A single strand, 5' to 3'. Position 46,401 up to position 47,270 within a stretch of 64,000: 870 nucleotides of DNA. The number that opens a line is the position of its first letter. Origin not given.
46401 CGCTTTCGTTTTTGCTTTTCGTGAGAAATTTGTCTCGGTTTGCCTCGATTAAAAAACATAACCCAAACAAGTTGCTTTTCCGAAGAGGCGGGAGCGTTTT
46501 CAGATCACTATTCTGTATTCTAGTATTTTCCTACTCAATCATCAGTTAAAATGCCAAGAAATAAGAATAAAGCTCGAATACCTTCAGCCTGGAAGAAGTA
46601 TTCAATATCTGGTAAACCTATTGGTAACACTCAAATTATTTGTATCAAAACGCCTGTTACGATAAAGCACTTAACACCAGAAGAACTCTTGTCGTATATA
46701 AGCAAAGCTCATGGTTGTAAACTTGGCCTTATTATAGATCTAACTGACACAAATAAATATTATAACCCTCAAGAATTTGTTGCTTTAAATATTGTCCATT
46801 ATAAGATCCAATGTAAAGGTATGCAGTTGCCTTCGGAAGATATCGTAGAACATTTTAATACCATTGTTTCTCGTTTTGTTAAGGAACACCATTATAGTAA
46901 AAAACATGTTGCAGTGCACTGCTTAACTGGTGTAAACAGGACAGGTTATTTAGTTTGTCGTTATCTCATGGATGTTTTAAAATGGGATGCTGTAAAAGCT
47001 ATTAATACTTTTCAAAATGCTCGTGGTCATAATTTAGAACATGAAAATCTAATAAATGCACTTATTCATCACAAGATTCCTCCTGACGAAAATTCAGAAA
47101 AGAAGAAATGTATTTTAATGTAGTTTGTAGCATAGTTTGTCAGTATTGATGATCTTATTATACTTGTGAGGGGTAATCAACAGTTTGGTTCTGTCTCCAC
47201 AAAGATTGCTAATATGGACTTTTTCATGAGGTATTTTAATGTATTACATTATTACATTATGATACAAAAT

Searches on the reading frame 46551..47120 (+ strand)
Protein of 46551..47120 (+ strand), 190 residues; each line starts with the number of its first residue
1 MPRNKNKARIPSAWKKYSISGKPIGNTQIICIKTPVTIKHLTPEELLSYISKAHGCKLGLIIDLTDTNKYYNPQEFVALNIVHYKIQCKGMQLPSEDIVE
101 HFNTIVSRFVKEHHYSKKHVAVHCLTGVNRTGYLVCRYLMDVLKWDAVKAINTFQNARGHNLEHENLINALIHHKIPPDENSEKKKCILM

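Call 39: list_cluster_members(proteins=[window:46551-47120:+, window:34498-35460:+, window:12509-14107:-, window:1735-2457:-, P0015, P0005, P0023])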
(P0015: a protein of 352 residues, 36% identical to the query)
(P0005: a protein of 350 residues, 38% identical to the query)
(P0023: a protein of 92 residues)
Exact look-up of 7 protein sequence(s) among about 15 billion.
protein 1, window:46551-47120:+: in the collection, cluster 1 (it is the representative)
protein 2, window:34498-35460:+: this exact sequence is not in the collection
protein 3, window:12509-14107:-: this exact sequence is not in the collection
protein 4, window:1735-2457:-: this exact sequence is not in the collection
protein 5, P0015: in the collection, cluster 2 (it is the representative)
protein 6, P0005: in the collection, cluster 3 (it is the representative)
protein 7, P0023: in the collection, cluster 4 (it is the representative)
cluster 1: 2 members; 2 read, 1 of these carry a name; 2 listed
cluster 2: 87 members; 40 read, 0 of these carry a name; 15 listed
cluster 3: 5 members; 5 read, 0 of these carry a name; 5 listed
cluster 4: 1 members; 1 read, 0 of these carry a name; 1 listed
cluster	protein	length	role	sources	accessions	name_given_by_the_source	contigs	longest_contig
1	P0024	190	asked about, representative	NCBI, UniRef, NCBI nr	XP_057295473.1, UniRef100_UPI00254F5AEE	RNA/RNP complex-1-interacting phosphatase-like [Hydractinia symbiolongicarpus] | RNA/RNP complex-1-interacting phosphatase-like n=1 Tax=Hydractinia symbiolongicarpus ...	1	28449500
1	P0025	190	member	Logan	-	-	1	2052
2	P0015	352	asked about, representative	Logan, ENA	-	-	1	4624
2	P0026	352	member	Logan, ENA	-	-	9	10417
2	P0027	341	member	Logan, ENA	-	-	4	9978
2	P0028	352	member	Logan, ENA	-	-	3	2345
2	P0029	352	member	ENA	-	-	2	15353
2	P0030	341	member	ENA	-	-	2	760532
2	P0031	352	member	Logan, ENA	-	-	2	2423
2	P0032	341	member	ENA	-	-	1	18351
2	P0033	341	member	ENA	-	-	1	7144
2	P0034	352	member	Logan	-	-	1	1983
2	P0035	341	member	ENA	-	-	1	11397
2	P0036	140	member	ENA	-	-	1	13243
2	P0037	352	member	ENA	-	-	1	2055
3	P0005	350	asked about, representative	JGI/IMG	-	-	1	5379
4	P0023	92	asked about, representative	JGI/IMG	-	-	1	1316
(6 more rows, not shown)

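Call 90: search_protein_families(library=pfam, proteins=[window:46551-47120:+], max_evalue=0.001)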
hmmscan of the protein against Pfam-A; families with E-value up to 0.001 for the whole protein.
window:46551-47120:+ (190 aa): 5 families
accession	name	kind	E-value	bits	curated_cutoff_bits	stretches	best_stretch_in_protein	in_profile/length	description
PF00782.25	DSPc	-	9.8e-18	64.7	33.5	1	53-174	14-130/133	Dual specificity phosphatase, catalytic domain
PF22785.1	Tc-R-P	-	4.9e-08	33.9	27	1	60-140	26-102/106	Polymorphic toxin system, DSP-PTPase phosphatase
PF22741.1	PTP-NADK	-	7.2e-07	29.2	27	1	77-150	72-140/163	DSP-PTPase phosphatase fused to NAD+ Kinase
PF03162.18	Y_phosphatase2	-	6.4e-05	23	27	1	56-183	31-158/165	Tyrosine phosphatase family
PF00102.32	Y_phosphatase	-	0.00031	20.9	20.9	1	101-145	153-198/234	Protein-tyrosine phosphatase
